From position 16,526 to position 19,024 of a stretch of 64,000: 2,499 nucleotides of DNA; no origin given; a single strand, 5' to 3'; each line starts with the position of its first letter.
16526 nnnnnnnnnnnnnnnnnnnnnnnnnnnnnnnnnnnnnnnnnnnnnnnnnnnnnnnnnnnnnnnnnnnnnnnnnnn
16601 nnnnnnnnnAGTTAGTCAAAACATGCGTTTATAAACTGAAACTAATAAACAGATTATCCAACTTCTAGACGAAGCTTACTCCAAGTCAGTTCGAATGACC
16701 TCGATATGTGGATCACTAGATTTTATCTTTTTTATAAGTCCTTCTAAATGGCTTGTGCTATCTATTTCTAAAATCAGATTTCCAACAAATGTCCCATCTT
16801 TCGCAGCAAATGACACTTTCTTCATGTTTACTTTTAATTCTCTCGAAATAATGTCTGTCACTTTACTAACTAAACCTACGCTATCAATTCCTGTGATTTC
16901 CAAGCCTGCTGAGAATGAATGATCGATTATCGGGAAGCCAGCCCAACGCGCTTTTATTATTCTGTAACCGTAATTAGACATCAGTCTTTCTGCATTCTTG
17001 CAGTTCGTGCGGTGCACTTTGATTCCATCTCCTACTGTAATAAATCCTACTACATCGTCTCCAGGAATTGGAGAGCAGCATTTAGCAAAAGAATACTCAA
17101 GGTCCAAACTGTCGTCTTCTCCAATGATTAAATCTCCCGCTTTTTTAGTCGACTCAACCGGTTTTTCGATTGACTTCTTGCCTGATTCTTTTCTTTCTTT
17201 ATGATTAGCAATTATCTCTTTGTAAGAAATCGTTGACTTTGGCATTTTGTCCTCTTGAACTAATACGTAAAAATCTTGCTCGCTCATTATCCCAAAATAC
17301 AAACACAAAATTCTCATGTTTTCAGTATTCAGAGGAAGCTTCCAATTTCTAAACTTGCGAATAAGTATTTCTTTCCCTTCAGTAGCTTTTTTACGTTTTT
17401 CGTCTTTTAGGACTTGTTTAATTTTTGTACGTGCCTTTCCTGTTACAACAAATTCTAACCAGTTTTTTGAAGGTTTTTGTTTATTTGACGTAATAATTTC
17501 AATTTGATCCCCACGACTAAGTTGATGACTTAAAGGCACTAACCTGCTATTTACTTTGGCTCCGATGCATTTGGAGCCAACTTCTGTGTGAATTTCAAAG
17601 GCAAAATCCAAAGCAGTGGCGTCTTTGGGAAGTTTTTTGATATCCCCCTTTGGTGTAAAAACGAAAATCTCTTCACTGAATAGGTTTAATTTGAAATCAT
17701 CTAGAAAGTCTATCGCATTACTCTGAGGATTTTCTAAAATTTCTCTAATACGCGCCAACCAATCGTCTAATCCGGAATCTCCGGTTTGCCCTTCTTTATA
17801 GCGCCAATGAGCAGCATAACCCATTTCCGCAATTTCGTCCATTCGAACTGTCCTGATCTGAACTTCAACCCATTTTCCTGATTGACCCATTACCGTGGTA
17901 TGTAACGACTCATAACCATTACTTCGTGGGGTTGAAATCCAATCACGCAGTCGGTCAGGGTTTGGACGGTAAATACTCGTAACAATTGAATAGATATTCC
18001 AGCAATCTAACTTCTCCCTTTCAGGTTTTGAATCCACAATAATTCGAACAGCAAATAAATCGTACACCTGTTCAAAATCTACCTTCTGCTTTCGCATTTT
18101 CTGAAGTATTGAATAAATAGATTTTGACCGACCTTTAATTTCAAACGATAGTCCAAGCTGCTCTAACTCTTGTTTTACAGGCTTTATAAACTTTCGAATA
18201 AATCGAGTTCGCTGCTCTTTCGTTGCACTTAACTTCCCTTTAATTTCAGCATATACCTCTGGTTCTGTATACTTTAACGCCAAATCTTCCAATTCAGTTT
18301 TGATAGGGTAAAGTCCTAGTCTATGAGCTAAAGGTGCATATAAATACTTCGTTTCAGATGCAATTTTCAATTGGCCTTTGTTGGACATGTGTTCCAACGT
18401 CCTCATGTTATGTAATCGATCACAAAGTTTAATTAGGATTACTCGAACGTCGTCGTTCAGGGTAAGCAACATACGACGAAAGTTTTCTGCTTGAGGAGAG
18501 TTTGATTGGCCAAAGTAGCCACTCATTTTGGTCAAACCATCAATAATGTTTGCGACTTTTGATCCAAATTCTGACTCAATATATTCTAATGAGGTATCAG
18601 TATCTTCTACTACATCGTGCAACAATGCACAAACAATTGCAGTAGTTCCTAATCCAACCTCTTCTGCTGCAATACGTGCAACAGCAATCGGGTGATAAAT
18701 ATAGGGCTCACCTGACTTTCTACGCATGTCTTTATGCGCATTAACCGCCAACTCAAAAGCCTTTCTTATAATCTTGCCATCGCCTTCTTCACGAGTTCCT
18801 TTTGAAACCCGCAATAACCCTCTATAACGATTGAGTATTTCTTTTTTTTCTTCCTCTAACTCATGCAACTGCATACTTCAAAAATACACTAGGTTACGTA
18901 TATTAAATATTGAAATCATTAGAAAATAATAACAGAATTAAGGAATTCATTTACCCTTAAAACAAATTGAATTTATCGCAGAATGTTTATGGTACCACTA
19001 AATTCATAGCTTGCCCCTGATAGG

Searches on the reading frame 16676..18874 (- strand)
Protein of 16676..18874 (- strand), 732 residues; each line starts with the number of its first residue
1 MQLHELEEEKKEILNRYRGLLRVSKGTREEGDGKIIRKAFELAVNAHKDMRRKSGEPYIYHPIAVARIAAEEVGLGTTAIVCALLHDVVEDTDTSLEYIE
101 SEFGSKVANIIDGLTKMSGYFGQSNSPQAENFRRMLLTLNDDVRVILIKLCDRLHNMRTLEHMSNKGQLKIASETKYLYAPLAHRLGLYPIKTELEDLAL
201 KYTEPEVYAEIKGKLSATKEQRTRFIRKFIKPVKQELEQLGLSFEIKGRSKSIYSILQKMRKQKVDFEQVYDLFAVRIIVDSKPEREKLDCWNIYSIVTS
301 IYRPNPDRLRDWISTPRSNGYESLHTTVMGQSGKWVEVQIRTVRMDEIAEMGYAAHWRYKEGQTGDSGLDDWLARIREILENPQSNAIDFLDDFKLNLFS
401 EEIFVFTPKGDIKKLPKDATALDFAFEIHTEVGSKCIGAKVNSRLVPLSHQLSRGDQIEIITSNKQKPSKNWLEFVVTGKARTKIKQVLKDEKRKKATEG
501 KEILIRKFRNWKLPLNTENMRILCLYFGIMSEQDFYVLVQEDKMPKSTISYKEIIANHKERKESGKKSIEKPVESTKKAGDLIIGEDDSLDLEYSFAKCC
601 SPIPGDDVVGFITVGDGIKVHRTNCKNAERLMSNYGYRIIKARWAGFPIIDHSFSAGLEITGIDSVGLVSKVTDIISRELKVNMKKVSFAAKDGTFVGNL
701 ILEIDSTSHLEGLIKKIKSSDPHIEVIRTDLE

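Call 70: search_protein_families(library=pfam, max_evalue=0.00001, proteins=[window:16676-18874:-])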
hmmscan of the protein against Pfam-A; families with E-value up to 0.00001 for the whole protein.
window:16676-18874:- (732 aa): 6 families
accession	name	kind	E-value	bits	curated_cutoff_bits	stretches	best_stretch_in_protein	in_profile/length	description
PF13328.12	HD_4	-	1.6e-41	142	27.2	1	39-188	1-155/156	HD domain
PF04607.23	RelA_SpoT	-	1.3e-38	132.2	27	1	248-363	1-112/113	Region found in RelA / SpoT proteins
PF02824.27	TGS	-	2.3e-21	76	22.2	1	403-462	1-60/60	TGS domain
PF13291.12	ACT_4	-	5.1e-14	53.1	27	1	653-721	4-73/80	ACT domain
PF19296.4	RelA_AH_RIS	-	3.8e-09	37.3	23.8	1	474-623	2-170/185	RelA/SpoT, AH and RIS domains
PF01966.28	HD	-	6.5e-09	36.5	22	1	58-157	1-116/116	HD domain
